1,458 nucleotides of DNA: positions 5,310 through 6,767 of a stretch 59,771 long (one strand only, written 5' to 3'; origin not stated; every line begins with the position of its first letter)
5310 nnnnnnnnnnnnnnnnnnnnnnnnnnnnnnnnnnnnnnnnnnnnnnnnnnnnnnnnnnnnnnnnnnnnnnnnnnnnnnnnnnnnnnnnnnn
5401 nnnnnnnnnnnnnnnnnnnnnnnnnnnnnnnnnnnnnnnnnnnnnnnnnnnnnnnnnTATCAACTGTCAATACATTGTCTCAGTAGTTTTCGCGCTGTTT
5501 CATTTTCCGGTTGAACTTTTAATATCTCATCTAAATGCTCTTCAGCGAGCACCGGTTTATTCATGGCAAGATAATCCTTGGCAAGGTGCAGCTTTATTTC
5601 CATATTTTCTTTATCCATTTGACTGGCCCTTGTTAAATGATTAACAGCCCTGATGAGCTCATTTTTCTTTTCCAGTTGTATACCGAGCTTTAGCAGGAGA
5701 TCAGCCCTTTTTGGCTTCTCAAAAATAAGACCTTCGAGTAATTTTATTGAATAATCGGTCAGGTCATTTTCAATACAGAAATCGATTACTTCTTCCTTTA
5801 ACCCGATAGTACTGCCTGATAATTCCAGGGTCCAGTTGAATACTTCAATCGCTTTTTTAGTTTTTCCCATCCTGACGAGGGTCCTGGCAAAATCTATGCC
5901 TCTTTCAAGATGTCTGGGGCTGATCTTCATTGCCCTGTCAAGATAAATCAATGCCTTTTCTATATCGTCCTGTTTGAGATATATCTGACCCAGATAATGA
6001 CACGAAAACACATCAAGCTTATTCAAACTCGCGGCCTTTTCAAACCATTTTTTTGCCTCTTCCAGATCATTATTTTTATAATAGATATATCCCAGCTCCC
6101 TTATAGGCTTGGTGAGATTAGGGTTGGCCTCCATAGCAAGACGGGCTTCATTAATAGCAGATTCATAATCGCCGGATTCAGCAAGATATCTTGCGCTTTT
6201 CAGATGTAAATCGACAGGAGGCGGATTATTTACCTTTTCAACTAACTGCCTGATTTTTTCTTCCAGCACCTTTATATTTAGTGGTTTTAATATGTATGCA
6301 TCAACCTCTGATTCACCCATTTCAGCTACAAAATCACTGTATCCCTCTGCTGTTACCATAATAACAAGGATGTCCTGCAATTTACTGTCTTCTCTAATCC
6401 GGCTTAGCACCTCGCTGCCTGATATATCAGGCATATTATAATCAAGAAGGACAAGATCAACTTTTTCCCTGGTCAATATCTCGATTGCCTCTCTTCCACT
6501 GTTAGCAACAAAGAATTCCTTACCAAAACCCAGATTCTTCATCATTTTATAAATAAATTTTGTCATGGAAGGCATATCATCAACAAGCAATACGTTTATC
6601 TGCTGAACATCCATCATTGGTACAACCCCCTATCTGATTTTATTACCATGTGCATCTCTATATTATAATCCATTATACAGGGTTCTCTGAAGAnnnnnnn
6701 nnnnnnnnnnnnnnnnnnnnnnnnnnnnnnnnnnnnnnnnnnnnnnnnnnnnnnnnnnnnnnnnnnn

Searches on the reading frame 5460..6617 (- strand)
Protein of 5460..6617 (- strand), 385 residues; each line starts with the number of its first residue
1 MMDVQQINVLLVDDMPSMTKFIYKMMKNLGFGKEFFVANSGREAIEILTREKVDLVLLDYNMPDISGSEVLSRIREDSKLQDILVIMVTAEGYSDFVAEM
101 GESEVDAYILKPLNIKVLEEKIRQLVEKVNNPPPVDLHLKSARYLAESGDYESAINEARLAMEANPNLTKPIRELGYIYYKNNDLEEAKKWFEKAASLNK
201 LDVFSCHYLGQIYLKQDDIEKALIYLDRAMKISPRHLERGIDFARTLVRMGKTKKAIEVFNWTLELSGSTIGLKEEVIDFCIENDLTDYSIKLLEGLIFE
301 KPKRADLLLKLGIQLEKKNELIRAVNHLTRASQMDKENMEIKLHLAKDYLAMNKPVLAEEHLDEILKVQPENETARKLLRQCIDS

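Call 59: search_protein_families(library=pfam, max_evalue=0.00001, proteins=[window:5460-6617:-])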
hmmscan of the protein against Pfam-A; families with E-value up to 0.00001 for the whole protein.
window:5460-6617:- (385 aa): 20 families
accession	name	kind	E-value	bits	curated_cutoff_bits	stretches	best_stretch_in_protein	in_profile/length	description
PF07719.23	TPR_2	-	2.5e-24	83.7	27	0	174-200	6-32/34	Tetratricopeptide repeat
PF00072.30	Response_reg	-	2e-22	79.9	30.2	1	9-123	1-111/111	Response regulator receiver domain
PF14559.12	TPR_19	-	6.8e-21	74.8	25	1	323-382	9-68/68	Tetratricopeptide repeat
PF13428.12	TPR_14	-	1.1e-18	66.2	23.5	0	341-379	3-41/44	Tetratricopeptide repeat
PF00515.34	TPR_1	-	1.1e-17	63.4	27.8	0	175-199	7-31/34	Tetratricopeptide repeat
PF13181.12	TPR_8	-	1.5e-15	56.4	25.7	0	175-199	7-31/34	Tetratricopeptide repeat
PF13424.12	TPR_12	-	3.4e-13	50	30.1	0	208-266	8-74/77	Tetratricopeptide repeat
PF13371.12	TPR_9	-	2.5e-12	47.1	35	1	209-267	1-59/73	Tetratricopeptide repeat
PF12895.13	ANAPC3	-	2.3e-11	44.2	27.2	0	207-262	27-81/82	Anaphase-promoting complex, cyclosome, subunit 3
PF13432.12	TPR_16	-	4e-11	43.6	32.7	0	140-196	2-58/65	Tetratricopeptide repeat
PF23914.1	TPR_CcmH_CycH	-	1.2e-09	38.7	42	0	208-254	55-101/158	Cytochrome c-type biogenesis protein H TPR domain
PF13431.12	TPR_17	-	2.8e-09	37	24.4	0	192-223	2-33/34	Tetratricopeptide repeat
PF13374.12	TPR_10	-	3.6e-08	33.6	27.5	0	175-198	8-31/42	Tetratricopeptide repeat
PF13414.12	TPR_11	-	9.5e-08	32.1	26.8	0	176-216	1-41/42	TPR repeat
PF25063.1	ARM_TT21_C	-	1.2e-07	32.2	35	0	162-280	88-207/209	Tetratricopeptide repeat protein 21 C-terminal ARM domain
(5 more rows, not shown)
